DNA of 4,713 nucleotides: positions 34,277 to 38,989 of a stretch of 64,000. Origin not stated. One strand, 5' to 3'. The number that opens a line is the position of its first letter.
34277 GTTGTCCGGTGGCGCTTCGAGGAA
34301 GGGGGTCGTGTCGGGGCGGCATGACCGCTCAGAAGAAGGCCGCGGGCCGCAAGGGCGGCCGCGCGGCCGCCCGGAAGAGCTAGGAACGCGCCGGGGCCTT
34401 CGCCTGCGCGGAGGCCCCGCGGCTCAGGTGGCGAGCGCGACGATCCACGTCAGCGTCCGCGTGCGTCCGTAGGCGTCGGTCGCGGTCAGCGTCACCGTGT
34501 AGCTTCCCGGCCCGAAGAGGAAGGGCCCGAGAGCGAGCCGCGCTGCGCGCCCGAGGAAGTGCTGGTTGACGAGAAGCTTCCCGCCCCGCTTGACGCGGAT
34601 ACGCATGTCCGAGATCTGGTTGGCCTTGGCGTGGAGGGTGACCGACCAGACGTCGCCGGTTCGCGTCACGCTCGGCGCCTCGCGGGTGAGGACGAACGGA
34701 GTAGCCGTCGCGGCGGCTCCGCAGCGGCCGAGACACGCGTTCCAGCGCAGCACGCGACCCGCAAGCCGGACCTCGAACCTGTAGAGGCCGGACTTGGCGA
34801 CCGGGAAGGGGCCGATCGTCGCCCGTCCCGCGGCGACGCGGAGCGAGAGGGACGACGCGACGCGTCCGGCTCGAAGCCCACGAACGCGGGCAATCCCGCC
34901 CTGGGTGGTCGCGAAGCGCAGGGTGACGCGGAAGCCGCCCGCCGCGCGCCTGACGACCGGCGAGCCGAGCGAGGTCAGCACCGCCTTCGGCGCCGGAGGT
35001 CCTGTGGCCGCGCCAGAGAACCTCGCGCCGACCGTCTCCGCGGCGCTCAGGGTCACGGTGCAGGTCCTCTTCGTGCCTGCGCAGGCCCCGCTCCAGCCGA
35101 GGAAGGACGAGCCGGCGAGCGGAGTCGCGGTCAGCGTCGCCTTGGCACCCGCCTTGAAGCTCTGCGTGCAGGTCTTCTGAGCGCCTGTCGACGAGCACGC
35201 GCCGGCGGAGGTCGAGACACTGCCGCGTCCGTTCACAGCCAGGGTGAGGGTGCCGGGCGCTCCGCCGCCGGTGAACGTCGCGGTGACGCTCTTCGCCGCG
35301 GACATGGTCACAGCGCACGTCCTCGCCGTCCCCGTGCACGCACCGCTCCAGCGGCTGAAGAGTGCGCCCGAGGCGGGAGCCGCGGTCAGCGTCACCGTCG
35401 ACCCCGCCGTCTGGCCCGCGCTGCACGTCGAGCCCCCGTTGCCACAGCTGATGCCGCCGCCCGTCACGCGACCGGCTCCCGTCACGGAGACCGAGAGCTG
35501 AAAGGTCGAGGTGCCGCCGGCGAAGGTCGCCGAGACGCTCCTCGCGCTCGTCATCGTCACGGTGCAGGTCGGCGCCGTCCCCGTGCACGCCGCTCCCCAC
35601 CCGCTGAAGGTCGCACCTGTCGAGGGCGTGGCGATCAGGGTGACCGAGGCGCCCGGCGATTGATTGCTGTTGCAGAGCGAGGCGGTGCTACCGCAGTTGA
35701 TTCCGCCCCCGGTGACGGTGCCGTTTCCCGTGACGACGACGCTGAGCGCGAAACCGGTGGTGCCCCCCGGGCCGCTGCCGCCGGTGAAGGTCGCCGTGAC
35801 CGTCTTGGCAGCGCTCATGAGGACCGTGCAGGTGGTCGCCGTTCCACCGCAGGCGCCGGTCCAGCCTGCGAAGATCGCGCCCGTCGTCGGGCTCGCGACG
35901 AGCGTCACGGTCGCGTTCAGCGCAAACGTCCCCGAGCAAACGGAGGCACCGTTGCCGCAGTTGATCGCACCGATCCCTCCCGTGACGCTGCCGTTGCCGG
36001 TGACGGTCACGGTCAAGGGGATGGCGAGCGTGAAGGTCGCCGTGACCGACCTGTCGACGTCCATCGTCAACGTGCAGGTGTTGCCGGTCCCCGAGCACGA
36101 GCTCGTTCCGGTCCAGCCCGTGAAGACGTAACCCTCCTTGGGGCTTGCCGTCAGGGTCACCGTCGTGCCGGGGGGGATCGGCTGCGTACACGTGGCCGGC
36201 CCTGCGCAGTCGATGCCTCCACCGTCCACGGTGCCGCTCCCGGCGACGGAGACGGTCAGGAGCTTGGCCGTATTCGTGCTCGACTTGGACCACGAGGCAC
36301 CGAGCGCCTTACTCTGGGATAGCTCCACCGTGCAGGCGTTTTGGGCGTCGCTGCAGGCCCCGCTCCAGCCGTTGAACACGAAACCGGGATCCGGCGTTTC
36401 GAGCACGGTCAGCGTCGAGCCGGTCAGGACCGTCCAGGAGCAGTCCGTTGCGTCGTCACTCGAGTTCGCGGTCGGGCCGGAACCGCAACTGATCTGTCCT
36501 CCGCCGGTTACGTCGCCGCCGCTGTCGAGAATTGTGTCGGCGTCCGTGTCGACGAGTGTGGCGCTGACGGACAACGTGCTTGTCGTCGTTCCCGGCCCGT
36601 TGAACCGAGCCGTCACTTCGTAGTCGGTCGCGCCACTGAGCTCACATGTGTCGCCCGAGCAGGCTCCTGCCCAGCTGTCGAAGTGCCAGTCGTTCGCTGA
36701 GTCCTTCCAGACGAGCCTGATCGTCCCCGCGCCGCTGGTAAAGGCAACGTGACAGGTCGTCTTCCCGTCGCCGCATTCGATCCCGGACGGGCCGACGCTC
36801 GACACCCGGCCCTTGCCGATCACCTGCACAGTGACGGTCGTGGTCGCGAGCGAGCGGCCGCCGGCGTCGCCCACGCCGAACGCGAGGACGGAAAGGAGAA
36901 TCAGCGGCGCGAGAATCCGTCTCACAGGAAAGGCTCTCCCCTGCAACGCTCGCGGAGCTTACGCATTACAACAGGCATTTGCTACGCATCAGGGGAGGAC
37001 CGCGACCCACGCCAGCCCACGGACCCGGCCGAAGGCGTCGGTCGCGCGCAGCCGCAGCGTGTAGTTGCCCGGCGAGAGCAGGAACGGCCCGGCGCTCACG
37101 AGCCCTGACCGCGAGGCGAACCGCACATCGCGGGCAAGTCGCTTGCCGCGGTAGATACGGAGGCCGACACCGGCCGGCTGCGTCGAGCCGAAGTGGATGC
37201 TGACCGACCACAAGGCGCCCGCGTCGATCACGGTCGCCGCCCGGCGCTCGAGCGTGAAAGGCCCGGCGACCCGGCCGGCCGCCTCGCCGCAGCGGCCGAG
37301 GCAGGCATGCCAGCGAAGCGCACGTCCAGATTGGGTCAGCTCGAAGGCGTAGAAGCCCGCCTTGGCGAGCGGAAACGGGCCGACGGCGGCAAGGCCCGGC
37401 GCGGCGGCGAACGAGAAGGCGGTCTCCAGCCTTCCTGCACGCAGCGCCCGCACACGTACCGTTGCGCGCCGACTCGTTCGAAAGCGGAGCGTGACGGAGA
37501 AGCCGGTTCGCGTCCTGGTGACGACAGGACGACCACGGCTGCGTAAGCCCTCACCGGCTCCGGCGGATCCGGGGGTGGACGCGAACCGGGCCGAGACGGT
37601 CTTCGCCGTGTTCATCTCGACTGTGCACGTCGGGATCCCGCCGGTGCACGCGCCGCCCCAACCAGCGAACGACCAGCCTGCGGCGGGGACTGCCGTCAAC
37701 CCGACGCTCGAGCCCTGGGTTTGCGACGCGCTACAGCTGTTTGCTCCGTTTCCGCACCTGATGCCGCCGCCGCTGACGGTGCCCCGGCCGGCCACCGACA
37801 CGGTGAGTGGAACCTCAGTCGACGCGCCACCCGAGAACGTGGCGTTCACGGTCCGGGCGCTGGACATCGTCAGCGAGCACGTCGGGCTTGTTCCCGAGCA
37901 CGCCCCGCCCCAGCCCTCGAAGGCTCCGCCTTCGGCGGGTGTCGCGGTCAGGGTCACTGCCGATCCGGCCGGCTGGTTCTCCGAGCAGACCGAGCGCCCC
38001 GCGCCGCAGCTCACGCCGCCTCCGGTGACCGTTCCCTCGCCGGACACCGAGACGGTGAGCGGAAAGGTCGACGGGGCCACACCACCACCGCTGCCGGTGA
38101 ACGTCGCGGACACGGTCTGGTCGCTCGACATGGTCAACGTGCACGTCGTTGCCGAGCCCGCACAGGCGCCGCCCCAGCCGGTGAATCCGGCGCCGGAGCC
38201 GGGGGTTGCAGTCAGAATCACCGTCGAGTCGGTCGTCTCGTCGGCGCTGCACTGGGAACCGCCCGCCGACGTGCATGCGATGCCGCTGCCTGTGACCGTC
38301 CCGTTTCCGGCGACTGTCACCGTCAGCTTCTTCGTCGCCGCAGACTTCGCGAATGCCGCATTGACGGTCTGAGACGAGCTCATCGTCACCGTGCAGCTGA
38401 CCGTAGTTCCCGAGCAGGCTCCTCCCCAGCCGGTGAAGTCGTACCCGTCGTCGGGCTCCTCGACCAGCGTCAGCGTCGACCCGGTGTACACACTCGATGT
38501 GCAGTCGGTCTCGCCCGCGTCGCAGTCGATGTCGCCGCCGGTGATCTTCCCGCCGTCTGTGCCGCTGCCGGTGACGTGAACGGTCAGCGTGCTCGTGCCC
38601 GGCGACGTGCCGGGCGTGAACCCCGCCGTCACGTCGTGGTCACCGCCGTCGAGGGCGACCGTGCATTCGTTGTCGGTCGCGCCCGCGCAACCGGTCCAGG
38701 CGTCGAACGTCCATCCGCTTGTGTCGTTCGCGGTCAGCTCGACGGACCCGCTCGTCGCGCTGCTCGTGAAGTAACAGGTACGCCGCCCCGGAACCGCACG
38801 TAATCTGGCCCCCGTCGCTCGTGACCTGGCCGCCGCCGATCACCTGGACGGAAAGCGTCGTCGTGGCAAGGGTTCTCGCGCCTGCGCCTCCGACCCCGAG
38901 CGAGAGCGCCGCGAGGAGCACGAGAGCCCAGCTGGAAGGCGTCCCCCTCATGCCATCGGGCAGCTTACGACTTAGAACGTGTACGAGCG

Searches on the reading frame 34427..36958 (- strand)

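Call 54: search_protein_families(library=pfam, proteins=[window:34427-36958:-], max_evalue=0.0001)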
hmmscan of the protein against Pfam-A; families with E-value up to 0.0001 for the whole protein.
window:34427-36958:- (844 aa): 2 families
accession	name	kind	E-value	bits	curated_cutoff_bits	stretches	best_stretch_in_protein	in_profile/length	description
PF18998.6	Flg_new_2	-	2.6e-52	175.1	23.6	5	253-310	11-70/73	Divergent InlB B-repeat domain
PF09479.16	Flg_new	-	1.8e-11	44.4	27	0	257-293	12-49/65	Listeria-Bacteroides repeat domain (List_Bact_rpt)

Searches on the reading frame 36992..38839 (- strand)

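Call 54: search_protein_families(library=pfam, proteins=[window:36992-38839:-], max_evalue=0.0001)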
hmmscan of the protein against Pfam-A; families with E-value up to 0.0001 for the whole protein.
window:36992-38839:- (616 aa): 1 family
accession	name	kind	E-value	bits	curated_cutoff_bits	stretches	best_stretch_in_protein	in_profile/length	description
PF18998.6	Flg_new_2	-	1.5e-37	127.8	23.6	4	272-336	14-70/73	Divergent InlB B-repeat domain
